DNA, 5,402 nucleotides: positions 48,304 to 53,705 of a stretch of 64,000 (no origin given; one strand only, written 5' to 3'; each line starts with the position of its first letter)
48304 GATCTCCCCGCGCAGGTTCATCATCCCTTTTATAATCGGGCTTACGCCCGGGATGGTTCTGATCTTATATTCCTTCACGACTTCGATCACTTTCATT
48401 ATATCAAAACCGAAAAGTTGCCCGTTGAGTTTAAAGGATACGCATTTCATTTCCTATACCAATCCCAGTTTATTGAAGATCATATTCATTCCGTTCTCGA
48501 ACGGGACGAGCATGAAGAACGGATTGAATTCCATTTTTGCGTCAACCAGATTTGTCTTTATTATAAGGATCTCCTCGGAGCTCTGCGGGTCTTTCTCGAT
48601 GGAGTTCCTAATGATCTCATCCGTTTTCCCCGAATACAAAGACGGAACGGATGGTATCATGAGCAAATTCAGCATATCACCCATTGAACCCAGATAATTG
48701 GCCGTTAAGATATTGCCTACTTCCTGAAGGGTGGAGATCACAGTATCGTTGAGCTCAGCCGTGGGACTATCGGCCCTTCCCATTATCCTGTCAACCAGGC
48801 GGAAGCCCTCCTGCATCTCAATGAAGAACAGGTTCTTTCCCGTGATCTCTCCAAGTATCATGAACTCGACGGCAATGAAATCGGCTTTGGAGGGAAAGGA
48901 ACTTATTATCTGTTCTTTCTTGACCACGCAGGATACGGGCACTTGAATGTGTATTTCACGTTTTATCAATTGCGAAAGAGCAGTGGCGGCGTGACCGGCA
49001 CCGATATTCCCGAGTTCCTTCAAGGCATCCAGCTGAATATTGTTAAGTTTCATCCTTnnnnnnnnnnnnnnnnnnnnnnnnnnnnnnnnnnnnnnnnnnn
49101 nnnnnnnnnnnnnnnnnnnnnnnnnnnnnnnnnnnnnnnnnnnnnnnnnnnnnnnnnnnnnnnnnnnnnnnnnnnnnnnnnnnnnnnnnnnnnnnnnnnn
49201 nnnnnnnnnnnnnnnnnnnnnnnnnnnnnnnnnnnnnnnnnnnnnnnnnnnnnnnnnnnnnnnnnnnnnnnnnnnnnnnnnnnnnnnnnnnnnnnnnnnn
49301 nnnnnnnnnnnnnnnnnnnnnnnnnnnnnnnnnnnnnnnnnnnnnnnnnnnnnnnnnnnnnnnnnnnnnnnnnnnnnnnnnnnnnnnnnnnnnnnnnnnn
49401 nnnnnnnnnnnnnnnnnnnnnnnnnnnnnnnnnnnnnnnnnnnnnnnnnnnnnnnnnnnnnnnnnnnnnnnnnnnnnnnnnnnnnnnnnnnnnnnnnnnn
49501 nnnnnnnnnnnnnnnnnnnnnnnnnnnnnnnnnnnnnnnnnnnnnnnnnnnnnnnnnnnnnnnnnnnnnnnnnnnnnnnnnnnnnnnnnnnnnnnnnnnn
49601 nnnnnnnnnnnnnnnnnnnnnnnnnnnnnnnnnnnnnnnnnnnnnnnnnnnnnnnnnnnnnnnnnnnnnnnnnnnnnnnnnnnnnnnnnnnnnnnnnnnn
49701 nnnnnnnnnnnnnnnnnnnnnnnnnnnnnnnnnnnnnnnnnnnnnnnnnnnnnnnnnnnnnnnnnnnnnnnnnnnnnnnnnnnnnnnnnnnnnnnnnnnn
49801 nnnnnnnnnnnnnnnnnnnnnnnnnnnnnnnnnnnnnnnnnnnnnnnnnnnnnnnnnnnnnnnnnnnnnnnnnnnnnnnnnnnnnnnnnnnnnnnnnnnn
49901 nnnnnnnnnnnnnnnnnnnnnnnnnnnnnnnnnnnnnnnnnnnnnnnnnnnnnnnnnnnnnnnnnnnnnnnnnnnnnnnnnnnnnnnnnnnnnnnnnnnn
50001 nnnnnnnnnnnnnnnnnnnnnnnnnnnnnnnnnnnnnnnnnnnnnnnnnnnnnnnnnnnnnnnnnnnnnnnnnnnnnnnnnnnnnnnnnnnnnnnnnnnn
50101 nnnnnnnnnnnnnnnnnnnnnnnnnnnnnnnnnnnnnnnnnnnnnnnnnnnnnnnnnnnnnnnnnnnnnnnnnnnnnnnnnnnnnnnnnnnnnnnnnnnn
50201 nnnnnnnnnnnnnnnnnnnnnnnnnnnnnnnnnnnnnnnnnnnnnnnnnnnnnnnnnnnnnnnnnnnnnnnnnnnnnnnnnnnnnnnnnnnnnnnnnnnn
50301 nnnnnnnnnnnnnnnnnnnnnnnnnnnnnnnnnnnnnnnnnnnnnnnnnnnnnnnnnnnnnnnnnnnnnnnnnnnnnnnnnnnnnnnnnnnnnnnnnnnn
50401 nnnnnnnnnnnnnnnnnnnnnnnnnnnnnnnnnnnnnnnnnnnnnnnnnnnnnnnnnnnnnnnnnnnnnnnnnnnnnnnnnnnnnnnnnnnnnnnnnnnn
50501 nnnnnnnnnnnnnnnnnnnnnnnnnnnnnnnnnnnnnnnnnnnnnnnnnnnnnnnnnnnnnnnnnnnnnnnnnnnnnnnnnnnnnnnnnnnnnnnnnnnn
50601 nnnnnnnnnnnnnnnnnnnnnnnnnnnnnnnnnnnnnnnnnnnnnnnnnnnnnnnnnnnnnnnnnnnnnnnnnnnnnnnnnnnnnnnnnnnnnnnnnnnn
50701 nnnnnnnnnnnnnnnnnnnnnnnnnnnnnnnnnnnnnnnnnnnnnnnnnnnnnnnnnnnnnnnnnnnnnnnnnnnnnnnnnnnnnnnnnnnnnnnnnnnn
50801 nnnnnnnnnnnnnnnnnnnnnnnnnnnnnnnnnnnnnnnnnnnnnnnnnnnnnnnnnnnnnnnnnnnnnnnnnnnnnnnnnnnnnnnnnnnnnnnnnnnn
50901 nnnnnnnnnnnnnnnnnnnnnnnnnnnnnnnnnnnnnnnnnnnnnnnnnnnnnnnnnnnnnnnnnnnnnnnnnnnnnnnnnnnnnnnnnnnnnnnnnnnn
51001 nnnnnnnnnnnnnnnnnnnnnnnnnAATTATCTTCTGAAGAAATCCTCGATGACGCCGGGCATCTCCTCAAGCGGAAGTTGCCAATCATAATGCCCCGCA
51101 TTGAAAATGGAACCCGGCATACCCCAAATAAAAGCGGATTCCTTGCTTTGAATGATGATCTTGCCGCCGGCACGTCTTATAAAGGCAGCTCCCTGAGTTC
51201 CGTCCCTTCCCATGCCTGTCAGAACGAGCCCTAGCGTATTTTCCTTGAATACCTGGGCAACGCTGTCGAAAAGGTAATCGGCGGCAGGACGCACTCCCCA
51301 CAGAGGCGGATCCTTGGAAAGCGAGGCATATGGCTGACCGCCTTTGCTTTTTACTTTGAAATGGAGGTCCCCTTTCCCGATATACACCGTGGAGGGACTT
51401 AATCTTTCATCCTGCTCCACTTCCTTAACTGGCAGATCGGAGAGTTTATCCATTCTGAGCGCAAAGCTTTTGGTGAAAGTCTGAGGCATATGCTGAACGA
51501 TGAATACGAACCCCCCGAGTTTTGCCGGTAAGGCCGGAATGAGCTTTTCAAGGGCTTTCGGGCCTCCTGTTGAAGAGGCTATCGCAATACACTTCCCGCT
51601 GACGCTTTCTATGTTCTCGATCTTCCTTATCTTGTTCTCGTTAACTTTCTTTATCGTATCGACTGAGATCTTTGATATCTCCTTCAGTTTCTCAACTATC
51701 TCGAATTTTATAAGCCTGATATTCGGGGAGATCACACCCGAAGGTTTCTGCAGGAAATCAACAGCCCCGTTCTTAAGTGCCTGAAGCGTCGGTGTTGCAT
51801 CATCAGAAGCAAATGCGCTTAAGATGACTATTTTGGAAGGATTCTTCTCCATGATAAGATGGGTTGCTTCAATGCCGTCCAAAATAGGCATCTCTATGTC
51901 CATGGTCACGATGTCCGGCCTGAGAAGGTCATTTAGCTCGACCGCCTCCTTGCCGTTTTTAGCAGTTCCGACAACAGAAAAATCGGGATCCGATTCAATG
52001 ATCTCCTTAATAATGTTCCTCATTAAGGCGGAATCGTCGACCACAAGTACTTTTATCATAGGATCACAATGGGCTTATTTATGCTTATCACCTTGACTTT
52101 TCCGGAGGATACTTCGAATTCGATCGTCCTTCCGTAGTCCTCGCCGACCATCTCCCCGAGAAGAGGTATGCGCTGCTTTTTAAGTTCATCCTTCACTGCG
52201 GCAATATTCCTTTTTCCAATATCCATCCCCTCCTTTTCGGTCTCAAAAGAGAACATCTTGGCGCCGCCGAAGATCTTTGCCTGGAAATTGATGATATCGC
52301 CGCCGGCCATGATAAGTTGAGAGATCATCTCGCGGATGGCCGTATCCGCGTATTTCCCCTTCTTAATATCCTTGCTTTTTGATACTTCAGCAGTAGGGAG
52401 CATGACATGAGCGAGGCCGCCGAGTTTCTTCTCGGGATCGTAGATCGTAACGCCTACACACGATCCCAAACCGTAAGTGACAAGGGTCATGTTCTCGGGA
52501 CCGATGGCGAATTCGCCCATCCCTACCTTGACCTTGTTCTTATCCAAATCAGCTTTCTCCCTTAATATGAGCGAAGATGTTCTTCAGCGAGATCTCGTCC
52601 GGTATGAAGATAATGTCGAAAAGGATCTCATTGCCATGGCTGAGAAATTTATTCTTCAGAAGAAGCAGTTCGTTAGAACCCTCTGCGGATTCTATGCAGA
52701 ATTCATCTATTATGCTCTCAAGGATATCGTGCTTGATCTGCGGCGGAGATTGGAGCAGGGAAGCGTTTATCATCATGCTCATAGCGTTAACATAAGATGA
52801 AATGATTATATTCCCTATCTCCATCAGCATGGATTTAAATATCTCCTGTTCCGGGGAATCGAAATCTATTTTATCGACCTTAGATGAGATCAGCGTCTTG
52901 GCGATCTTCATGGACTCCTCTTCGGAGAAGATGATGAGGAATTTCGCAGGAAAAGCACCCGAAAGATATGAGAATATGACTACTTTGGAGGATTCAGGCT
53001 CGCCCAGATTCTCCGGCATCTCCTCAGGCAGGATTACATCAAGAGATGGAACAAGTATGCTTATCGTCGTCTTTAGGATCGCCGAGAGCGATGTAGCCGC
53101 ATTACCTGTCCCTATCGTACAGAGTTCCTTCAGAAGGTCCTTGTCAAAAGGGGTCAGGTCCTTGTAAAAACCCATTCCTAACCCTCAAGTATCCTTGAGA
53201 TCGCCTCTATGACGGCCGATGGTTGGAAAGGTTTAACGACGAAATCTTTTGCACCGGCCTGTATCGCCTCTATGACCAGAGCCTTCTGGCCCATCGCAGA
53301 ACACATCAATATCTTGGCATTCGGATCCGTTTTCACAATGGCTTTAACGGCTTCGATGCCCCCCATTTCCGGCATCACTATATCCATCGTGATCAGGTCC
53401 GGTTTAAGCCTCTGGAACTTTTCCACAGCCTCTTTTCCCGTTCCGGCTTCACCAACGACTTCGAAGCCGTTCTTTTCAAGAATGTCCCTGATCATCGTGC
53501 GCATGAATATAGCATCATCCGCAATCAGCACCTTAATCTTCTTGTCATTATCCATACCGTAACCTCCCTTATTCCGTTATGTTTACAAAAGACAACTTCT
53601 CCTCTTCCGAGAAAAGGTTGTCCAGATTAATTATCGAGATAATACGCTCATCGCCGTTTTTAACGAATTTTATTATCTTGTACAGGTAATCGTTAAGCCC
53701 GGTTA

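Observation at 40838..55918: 15-kb chemosensory operon without an MCP receptor: Che proteins interleaved with cNMP-binding, TPR, DUF4388 and PilT genes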

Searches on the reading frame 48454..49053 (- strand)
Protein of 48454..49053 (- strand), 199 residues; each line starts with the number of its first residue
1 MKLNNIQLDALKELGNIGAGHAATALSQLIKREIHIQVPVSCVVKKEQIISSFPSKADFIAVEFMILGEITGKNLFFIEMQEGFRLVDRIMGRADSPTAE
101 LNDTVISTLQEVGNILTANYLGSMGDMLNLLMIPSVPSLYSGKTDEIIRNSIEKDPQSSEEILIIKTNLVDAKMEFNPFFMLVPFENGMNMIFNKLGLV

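Call 3: search_protein_families(library=pfam, proteins=[window:48454-49053:-], max_evalue=0.01)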
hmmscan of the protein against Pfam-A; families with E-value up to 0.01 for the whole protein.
window:48454-49053:- (199 aa): 3 families
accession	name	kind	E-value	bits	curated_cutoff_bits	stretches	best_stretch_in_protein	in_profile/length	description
PF04509.17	CheC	-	4e-22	78.3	22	2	6-40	1-35/38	CheC-like family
PF13690.11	CheX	-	8.8e-08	32.6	27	1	8-64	43-93/94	Chemotaxis phosphatase CheX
PF02154.20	FliM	-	0.0041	17.5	27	1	7-103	13-106/192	Flagellar motor switch protein FliM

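Call 18: search_protein_families(library=ncbifam, proteins=[window:48454-49053:-], max_evalue=0.001)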
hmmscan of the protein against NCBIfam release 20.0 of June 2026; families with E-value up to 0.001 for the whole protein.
window:48454-49053:- (199 aa): 4 families
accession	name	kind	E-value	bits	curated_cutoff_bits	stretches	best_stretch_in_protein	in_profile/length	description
NF041093.1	CheC_Thtogales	equivalog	1.1e-34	120.1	250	1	1-198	1-201/201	CheY-P phosphatase CheC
NF005995.1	PRK08119.1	equivalog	5e-18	65.7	218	1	2-138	33-168/376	flagellar motor switch phosphatase FliY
NF005275.1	PRK06782.1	equivalog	3e-14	52.7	681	1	2-174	209-381/516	flagellar motor switch protein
NF041094.1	CheX_Thtogales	equivalog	5.7e-07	29.5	280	0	35-120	18-100/152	CheY-P phosphatase CheX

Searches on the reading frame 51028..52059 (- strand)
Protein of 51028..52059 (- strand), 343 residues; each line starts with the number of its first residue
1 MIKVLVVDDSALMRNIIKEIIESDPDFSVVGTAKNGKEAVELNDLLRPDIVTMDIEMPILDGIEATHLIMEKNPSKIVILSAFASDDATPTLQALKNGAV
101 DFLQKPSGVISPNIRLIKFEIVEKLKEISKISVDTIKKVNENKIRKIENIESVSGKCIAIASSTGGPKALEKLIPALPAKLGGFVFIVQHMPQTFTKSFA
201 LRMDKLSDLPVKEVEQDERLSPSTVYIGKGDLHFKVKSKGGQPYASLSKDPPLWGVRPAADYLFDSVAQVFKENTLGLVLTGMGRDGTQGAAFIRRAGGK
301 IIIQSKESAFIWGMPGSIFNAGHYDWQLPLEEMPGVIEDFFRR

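Call 3: search_protein_families(library=pfam, proteins=[window:51028-52059:-], max_evalue=0.01)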
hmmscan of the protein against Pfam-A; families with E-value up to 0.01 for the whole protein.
window:51028-52059:- (343 aa): 2 families
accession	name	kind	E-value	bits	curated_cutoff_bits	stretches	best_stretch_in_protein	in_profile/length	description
PF01339.22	CheB_methylest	-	1.2e-55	188.3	24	1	158-336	1-173/174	CheB methylesterase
PF00072.30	Response_reg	-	5.7e-23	81.6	30.2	1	4-107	1-101/111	Response regulator receiver domain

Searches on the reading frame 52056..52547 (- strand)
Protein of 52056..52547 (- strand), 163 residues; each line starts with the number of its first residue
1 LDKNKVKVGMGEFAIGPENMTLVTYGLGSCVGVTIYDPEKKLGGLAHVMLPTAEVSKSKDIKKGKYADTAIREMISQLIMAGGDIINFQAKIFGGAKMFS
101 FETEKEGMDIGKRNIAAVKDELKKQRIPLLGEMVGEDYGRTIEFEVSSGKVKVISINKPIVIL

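Call 3: search_protein_families(library=pfam, proteins=[window:52056-52547:-], max_evalue=0.01)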
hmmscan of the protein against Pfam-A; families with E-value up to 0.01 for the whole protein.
window:52056-52547:- (163 aa): 1 family
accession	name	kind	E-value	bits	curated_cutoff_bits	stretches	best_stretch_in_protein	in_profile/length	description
PF03975.18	CheD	-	1e-32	112.9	25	1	49-153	1-106/108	CheD chemotactic sensory transduction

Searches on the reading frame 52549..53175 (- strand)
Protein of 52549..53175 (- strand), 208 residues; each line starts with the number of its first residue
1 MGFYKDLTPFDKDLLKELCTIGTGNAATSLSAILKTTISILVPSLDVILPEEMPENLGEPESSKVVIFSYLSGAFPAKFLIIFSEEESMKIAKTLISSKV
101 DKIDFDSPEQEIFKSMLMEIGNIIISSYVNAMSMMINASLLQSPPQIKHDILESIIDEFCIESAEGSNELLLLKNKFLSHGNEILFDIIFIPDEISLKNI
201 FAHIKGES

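Call 3: search_protein_families(library=pfam, proteins=[window:52549-53175:-], max_evalue=0.01)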
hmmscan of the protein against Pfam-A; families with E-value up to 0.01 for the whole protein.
window:52549-53175:- (208 aa): 2 families
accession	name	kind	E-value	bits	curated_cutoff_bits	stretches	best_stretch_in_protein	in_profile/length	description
PF04509.17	CheC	-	1e-14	54.6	22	2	114-148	3-37/38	CheC-like family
PF13690.11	CheX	-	0.0046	17.4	27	0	71-146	7-71/94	Chemotaxis phosphatase CheX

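Call 18: search_protein_families(library=ncbifam, proteins=[window:52549-53175:-], max_evalue=0.001)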
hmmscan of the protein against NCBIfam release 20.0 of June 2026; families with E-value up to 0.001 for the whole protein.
window:52549-53175:- (208 aa): 3 families
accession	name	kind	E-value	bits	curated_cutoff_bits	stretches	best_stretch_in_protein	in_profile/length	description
NF041093.1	CheC_Thtogales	equivalog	3.9e-34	118.3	250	1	7-204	3-199/201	CheY-P phosphatase CheC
NF005995.1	PRK08119.1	equivalog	5.5e-13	49.1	218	1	5-148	32-170/376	flagellar motor switch phosphatase FliY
NF005275.1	PRK06782.1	equivalog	2.8e-10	39.5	681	1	7-149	210-347/516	flagellar motor switch protein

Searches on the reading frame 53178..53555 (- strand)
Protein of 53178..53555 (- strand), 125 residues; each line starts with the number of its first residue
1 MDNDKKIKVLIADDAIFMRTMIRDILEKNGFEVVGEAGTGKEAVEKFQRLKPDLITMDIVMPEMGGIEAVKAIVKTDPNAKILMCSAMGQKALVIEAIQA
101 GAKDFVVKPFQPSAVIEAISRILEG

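Call 3: search_protein_families(library=pfam, proteins=[window:53178-53555:-], max_evalue=0.01)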
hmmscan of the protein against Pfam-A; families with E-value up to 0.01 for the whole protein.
window:53178-53555:- (125 aa): 1 family
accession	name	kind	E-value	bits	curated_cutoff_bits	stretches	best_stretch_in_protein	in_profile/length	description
PF00072.30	Response_reg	-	1.1e-31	109.7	30.2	1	9-119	1-110/111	Response regulator receiver domain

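Call 18: search_protein_families(library=ncbifam, proteins=[window:53178-53555:-], max_evalue=0.001)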
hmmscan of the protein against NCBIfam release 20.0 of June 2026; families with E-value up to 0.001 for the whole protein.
window:53178-53555:- (125 aa): 103 families (the best 25 are shown)
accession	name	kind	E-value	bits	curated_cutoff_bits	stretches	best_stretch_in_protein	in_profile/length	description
NF041367.1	CheY_Halo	equivalog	2.5e-38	131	200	1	9-122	1-113/114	chemotaxis protein CheY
NF001965.0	PRK00742.1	subfamily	2.5e-31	109.2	293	1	5-112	2-111/357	chemotaxis-specific protein-glutamate methyltransferase CheB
NF007018.1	PRK09483.1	equivalog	6.1e-24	84.9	280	1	7-125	2-121/217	UvrY/SirA/GacA family response regulator transcription factor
NF009206.0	PRK12555.1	subfamily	2.6e-23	82.5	342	1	7-111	1-107/340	chemotaxis-specific protein-glutamate methyltransferase CheB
NF007935.0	PRK10651.1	equivalog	6.3e-23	81.1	250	1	1-123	1-124/216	two-component system response regulator NarL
NF008469.0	PRK11361.1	equivalog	1.4e-22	80.1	714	1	8-119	6-116/461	acetoacetate metabolism transcriptional regulator AtoC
NF007901.0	PRK10610.1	equivalog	6e-22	78.1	189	1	4-124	3-125/129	chemotaxis response regulator CheY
TIGR02875.1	spore_0_A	equivalog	1.3e-21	77.1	200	1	5-123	1-122/262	sporulation transcription factor Spo0A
NF052445.1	RespRegMctR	equivalog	4.1e-21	75.3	300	1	6-124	1-120/205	two-component system response regulator MctR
NF040689.1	MtrAB_MtrA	equivalog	8e-21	74.4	300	1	9-119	1-109/219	MtrAB system response regulator MtrA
NF045944.1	ResRegRpaBCyano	equivalog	3.1e-20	72.6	330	1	10-123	1-112/229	response regulator transcription factor RpaB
NF041733.1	resp_reg_CseB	equivalog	8.5e-20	71.1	350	1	9-119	3-111/228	two-component system response regulator CseB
NF045505.1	RR_RssB_Pseudo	equivalog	8.7e-20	71.1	700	1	5-121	4-120/394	two-component system response regulator RssB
NF007708.0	PRK10403.1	equivalog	1.1e-19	70.7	343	1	2-121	2-122/215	nitrate/nitrite response regulator protein NarP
NF047785.1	respo_reg_MadR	equivalog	6e-19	68.2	300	1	7-122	1-120/209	MadR family response regulator transcription factor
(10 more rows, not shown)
